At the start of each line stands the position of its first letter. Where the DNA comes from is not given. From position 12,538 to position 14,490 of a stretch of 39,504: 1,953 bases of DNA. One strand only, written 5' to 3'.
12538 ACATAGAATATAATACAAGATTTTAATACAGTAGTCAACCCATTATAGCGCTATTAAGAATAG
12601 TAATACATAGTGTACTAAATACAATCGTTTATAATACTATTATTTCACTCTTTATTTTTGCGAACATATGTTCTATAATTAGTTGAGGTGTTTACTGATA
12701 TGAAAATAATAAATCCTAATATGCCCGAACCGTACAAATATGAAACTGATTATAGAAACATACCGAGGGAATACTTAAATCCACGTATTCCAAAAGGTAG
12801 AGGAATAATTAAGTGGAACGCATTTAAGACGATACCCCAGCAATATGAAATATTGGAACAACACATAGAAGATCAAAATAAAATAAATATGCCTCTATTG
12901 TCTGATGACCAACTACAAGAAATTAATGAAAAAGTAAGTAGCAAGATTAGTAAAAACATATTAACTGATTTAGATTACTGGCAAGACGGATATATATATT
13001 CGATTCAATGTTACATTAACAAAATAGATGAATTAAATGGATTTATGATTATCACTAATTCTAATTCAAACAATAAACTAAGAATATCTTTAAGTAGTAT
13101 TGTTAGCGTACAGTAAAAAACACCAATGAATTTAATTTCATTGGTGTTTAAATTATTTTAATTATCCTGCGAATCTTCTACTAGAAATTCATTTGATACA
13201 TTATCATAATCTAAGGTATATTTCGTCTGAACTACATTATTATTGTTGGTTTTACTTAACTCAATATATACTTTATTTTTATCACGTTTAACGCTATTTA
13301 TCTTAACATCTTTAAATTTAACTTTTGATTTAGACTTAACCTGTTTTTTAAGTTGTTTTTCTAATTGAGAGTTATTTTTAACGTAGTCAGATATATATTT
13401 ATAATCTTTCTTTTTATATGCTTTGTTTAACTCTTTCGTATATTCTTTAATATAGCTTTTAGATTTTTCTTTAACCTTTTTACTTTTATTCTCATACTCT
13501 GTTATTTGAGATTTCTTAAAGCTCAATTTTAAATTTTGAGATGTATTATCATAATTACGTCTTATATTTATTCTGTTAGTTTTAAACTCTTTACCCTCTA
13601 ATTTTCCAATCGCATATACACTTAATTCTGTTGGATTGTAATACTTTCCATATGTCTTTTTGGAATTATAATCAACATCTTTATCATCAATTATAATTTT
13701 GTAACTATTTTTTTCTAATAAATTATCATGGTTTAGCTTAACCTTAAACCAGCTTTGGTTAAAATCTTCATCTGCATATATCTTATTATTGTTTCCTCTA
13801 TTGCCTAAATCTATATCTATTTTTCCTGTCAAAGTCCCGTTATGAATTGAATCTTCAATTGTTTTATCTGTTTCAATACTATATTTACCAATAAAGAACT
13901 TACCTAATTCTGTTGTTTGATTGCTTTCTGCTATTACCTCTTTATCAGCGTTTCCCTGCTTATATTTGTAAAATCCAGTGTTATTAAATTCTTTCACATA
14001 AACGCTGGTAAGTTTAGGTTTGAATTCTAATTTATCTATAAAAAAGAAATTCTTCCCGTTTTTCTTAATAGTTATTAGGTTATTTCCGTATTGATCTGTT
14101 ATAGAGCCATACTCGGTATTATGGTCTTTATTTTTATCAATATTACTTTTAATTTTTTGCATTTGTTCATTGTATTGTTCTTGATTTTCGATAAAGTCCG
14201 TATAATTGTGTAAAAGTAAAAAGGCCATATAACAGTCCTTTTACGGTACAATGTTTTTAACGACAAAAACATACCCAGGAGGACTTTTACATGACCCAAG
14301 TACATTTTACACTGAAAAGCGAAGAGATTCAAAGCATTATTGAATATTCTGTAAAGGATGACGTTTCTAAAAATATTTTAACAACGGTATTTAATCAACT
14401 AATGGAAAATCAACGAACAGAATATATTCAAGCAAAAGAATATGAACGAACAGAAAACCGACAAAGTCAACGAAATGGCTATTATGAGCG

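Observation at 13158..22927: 8.5-kb IS256 composite (Tn4001 + cfr) inserted as one unit with a perfect 8-bp TSD, splitting a ~424-aa membrane-protein gene in frame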

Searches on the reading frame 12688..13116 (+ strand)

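Call 42: search_protein_families(library=pfam, proteins=[window:12688-13116:+], max_evalue=0.001)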
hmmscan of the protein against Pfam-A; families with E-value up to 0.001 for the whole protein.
window:12688-13116:+ (142 aa): 1 family
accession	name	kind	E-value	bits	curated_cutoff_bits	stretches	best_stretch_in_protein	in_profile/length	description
PF08863.15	YolD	-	1.3e-20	73.7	27.5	1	48-142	1-94/94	YolD-like protein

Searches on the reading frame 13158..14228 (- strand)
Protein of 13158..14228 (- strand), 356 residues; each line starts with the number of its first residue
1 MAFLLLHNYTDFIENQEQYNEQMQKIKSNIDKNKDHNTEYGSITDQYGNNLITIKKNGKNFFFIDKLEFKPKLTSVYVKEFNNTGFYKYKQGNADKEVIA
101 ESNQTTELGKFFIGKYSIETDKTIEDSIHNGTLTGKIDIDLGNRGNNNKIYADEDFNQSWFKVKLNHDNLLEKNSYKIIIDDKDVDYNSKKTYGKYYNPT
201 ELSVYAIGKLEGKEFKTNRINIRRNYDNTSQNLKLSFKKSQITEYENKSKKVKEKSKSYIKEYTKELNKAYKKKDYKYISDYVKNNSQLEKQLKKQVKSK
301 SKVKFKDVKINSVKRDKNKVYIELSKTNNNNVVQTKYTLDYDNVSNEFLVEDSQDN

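Call 44: find_encoding_contigs(protein=window:13158-14228:-, flank=10000, max_places=10)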
Protein window:13158-14228:- (356 aa): 21 contigs read that carry it; 5 places shown.
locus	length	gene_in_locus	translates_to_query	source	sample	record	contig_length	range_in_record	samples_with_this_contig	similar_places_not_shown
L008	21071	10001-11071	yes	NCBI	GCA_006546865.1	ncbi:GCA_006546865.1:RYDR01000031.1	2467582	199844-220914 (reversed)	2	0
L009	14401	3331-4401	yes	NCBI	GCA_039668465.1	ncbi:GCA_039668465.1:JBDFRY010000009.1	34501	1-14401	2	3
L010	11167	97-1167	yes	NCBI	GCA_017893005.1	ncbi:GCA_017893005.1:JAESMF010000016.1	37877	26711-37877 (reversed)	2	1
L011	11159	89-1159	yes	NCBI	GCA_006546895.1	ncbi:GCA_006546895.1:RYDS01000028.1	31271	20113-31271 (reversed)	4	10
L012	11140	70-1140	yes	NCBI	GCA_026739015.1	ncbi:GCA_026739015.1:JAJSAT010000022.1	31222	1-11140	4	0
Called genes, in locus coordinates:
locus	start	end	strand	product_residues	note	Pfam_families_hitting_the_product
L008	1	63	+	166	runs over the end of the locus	PF05656:DUF805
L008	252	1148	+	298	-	PF01497:Peripla_BP_2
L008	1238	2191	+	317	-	PF01032:FecCD, PF00950:ABC-3 (weak)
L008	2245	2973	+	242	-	PF00702:Hydrolase, PF08645:PNK3P (faint), PF13419:HAD_2, PF13242:Hydrolase_like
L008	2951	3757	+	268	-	PF00561:Abhydrolase_1, PF12146:Hydrolase_4, PF12697:Abhydrolase_6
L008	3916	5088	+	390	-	PF00872:Transposase_mut, PF03050:DDE_Tnp_IS66 (weak), PF10551:MULE (weak)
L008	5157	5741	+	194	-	PF28265:Acyl_LnsA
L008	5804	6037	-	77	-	-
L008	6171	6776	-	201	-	PF00583:Acetyltransf_1, PF13673:Acetyltransf_10, PF13508:Acetyltransf_7, PF08445:FR47 (weak)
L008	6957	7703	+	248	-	PF05908:Gamma_PGA_hydro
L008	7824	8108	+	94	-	-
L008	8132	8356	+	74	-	-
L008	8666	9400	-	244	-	PF13472:Lipase_GDSL_2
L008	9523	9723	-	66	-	PF00313:CSD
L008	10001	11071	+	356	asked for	PF22819:TcaA_5th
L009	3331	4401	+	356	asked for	PF22819:TcaA_5th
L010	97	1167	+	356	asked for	PF22819:TcaA_5th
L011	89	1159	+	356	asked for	PF22819:TcaA_5th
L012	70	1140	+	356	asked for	PF22819:TcaA_5th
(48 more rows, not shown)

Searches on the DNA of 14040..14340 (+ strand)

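Call 26: search_dna_similar(query=window:14040-14340:+, collection=plasmids, mode=near, max_rows=25)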
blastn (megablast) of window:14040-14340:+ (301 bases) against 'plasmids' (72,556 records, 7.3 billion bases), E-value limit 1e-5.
Records with a match: 809; places in all: 1215; records where one place covers at least 80% of the query: 2.
Best place of each record, by identity: >=99% 377; 95-99% 206; 90-95% 225; 80-90% 1.
By first word of the organism name: Enterococcus 578; Staphylococcus 214; Ligilactobacillus 6; Lysinibacillus 2; Mammaliicoccus 2; Clostridium 2; Escherichia 1; Pasteurella 1; Klebsiella 1; Bacillus 1; and 1 more.
By predicted mobility (MOB-suite, as given by PLSDB): conjugative 337; non-mobilizable 247; mobilizable 225.
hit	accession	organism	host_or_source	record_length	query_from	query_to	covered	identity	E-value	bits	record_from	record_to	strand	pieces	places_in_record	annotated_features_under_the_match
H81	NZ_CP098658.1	Staphylococcus capitis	Homo sapiens,single cell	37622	1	301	100%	100.0%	4e-156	556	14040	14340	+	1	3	hypothetical protein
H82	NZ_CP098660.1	Staphylococcus capitis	Homo sapiens,single cell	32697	1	301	100%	100.0%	4e-156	556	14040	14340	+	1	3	hypothetical protein | IS256-like element IS256 family transposase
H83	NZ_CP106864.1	Lysinibacillus capsici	water,water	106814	122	301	60%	95.6%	2e-74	285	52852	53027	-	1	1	none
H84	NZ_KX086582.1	Staphylococcus aureus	-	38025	124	301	59%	95.6%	6e-75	287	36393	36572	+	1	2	none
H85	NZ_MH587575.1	Staphylococcus aureus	-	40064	124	301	59%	95.6%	6e-75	287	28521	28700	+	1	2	IS256-like element IS256 family transposase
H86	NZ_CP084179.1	Enterococcus faecium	Homo sapiens,hematoma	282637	130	301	57%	96.6%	6e-75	287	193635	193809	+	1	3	HEPN domain-containing protein | IS256-like element IS256 family transposase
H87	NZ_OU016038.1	Enterococcus faecium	Homo sapiens,Superficial wound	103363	130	301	57%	96.1%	2e-74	285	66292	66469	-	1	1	IS256-like element IS256 family transposase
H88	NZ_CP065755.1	Enterococcus faecium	Homo sapiens,Rectal swab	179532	130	301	57%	96.0%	1e-72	279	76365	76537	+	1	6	IS256-like element IS256 family transposase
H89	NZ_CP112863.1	Enterococcus faecium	Homo sapiens,clinical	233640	138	301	54%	98.2%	6e-75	287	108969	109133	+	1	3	AAC(6')-Ie-APH(2'')-Ia ...: aminoglycoside bifunctional resistance protein | IS256-like element IS256 family transposase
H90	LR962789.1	Enterococcus faecalis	-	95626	139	301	54%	97.6%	1e-72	279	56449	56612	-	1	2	none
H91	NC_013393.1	Staphylococcus epidermidis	-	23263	140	301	54%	98.1%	8e-74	283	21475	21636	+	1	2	IS256-like element IS256 family transposase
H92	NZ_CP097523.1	Staphylococcus epidermidis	Homo sapiens,pertoneal cavity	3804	140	301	54%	98.1%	8e-74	283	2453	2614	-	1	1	none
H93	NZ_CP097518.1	Staphylococcus epidermidis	Homo sapiens,pertoneal cavity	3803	140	301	54%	98.1%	8e-74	283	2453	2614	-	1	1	none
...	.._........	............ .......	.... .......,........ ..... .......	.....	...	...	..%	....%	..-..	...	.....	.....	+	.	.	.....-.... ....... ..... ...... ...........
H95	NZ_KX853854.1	Enterococcus faecium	Homo sapiens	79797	141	301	53%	98.2%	8e-74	283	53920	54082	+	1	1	IS256-like element IS256 family transposase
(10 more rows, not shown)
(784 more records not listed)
